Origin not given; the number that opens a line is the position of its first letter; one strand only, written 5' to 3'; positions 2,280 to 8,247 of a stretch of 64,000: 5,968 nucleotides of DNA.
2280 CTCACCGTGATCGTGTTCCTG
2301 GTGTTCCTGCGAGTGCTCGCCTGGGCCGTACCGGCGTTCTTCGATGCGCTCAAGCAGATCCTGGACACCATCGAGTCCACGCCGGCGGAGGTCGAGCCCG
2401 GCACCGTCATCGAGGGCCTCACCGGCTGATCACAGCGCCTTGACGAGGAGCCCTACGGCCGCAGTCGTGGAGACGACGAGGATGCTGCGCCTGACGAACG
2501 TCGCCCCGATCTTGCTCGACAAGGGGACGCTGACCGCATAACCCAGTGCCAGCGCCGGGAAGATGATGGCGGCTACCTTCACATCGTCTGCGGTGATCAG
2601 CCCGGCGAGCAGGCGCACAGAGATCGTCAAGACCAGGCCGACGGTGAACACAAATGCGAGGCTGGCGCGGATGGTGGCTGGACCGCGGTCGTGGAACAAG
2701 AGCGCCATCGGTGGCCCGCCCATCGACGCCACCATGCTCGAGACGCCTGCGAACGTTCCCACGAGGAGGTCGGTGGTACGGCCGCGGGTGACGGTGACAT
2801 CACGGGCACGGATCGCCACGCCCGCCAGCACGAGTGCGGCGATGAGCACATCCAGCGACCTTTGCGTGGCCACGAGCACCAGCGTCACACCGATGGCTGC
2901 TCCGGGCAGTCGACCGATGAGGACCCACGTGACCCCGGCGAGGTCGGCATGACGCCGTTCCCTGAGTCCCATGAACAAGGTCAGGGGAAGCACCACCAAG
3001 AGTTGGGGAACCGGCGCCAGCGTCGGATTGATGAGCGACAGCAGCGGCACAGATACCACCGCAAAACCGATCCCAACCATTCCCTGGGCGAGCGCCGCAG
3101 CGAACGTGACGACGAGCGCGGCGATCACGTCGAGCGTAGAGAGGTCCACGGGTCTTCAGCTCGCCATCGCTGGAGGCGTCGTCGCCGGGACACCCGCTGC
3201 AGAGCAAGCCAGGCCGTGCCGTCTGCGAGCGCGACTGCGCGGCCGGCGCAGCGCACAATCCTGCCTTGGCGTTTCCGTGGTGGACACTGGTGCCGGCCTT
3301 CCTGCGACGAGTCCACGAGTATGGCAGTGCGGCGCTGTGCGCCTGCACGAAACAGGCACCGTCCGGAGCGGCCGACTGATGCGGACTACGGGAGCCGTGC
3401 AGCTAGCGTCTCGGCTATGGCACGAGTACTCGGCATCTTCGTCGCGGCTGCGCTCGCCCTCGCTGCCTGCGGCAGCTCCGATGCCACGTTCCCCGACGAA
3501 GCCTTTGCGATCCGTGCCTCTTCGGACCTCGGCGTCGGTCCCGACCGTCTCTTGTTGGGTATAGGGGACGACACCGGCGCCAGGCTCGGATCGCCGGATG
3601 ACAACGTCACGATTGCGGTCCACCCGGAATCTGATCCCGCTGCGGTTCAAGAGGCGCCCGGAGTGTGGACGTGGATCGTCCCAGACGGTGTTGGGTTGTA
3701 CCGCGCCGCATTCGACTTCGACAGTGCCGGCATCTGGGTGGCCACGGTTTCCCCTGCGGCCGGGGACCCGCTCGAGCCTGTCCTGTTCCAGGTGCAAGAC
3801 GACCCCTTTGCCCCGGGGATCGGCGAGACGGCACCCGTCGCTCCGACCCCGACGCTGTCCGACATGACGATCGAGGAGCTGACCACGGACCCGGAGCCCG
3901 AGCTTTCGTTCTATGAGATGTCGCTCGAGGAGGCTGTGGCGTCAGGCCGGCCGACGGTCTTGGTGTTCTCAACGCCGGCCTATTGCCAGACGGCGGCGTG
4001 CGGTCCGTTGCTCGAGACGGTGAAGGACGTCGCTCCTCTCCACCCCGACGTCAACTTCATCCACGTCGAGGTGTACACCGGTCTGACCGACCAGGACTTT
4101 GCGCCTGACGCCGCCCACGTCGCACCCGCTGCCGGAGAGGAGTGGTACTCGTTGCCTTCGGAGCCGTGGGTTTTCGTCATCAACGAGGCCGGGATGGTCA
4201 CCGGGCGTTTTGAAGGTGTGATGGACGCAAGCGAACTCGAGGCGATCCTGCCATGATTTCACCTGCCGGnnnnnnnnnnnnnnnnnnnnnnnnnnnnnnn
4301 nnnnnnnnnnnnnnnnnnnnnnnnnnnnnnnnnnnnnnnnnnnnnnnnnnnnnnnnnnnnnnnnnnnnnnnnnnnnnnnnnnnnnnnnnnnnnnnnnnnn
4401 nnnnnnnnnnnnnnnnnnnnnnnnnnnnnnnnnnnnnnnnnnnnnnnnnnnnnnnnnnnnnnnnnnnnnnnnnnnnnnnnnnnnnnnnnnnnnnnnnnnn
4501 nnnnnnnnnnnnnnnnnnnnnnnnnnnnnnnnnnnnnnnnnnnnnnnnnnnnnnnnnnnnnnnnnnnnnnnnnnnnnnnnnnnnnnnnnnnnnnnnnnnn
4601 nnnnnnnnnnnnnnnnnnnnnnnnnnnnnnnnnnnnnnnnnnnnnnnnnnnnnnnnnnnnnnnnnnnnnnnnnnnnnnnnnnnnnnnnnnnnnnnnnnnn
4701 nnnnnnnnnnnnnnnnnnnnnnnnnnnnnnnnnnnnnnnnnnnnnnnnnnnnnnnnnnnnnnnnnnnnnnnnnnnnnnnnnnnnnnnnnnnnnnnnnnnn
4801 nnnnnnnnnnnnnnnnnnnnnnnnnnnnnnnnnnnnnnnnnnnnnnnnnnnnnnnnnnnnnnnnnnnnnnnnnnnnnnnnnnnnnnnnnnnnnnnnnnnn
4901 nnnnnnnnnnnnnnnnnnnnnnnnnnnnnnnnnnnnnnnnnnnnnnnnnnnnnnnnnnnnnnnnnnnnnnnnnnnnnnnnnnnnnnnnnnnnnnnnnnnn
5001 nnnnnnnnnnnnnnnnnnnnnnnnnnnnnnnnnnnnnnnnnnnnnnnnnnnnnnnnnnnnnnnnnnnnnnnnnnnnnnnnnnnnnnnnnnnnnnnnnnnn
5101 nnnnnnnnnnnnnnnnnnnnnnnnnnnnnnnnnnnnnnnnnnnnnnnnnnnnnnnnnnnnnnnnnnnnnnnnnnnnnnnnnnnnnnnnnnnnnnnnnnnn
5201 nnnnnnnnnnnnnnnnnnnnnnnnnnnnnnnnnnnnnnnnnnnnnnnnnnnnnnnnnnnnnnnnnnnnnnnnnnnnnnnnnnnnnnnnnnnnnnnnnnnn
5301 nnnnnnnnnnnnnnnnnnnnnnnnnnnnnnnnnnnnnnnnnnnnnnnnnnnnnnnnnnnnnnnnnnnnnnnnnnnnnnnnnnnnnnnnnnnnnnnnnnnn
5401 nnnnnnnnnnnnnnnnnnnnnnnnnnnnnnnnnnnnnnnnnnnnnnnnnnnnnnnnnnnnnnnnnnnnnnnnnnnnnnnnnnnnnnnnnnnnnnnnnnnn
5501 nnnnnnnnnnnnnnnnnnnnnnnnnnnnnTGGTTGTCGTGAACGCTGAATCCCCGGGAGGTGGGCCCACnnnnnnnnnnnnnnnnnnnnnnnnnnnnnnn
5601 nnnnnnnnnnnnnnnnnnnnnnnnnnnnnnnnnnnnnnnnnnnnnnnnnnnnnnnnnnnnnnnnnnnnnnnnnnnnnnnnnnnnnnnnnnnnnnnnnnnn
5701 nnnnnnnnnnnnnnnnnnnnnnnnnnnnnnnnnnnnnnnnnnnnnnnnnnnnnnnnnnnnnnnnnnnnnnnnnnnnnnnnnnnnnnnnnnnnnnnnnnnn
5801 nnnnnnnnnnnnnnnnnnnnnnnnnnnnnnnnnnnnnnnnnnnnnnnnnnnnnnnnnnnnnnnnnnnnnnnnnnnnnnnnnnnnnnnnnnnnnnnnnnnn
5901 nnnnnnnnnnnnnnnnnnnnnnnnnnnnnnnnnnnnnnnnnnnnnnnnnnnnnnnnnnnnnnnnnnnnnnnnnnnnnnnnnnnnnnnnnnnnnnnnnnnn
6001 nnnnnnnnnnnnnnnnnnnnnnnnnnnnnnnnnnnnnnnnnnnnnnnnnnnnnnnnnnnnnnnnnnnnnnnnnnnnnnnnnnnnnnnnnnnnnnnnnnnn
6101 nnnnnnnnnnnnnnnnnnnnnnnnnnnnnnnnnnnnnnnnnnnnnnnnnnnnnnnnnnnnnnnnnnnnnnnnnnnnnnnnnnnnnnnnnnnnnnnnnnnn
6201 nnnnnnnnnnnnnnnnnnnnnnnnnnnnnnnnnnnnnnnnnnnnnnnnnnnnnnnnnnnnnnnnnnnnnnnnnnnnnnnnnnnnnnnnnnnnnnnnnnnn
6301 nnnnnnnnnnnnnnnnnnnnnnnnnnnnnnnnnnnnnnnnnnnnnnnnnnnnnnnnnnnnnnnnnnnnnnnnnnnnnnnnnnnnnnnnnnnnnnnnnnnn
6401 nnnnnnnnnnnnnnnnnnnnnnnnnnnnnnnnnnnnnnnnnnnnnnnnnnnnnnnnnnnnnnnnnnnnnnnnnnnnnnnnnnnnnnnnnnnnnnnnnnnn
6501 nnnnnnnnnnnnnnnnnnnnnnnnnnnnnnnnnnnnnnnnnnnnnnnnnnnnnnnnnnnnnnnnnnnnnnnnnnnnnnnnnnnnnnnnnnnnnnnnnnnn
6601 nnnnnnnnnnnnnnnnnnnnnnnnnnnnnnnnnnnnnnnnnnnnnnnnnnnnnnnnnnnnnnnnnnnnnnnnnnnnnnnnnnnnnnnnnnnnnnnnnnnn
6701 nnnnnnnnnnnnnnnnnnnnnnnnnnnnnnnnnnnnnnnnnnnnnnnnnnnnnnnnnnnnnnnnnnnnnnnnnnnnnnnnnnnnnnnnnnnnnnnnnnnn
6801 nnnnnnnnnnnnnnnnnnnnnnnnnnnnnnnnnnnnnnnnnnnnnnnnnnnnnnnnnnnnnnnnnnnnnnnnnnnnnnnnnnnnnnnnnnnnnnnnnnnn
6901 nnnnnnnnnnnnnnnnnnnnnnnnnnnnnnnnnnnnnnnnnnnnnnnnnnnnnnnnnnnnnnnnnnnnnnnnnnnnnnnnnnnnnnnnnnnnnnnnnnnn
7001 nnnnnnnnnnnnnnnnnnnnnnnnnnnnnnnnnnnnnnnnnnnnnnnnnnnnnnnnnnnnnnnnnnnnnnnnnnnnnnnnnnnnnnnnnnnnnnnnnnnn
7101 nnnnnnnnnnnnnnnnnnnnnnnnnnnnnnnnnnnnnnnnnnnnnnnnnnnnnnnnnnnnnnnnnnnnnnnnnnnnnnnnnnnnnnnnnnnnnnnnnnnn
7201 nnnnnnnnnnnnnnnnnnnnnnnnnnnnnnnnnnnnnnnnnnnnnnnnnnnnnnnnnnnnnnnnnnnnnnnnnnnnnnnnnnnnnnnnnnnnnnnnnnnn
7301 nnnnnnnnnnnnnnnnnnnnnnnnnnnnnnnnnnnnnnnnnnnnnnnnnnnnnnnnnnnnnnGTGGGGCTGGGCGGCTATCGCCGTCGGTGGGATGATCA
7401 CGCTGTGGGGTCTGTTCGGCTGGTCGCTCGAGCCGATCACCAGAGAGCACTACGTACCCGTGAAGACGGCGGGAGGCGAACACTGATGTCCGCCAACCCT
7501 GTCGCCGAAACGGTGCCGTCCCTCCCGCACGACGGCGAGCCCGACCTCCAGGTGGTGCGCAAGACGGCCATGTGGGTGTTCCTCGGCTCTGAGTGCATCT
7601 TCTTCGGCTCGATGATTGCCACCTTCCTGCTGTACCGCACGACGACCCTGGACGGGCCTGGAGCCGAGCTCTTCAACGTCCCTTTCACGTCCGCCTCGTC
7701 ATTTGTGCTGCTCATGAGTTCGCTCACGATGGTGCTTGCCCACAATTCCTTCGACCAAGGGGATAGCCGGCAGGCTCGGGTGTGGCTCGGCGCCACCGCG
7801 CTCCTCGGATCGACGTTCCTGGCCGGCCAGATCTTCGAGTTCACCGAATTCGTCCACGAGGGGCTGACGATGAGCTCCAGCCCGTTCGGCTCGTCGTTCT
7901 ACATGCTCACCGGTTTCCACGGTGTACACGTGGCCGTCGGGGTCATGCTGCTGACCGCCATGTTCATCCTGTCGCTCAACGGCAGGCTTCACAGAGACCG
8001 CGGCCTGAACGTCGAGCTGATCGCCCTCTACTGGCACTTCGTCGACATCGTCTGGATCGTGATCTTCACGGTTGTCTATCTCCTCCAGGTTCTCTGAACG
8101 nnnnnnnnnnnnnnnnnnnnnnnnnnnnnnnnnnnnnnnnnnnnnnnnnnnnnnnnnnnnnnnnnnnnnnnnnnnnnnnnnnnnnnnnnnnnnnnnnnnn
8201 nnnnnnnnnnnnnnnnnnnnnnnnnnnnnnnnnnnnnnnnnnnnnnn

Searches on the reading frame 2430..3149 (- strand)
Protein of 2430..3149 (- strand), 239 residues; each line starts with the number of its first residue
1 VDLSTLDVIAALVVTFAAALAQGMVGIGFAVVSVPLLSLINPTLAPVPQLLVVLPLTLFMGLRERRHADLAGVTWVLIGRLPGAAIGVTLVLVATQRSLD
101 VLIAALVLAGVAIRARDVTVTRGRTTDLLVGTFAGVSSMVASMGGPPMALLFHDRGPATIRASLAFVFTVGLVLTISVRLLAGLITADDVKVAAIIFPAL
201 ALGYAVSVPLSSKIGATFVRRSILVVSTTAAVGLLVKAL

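Call 74: search_protein_families(library=pfam, proteins=[window:2430-3149:-], max_evalue=0.001)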
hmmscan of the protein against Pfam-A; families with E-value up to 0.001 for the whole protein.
window:2430-3149:- (239 aa): 1 family
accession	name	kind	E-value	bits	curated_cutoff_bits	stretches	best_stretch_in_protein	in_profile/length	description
PF01925.25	TauE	-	7.9e-18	65.4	32.6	1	12-232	2-235/237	Sulfite exporter TauE/SafE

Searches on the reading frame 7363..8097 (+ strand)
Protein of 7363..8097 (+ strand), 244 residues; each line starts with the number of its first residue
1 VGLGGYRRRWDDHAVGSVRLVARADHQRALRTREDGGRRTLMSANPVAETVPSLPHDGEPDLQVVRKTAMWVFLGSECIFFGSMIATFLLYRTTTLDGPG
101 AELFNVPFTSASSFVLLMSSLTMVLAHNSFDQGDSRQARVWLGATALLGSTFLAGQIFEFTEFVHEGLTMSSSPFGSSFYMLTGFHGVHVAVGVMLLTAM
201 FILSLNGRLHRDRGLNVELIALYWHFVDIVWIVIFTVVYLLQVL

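Call 14: search_protein_families(library=pfam, proteins=[window:7363-8097:+], max_evalue=0.01)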
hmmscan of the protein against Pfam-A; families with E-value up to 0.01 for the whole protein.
window:7363-8097:+ (244 aa): 1 family
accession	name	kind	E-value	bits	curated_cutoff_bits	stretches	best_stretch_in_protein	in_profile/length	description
PF00510.24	COX3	-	9.8e-23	81.8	23.8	1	72-240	82-255/258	Cytochrome c oxidase subunit III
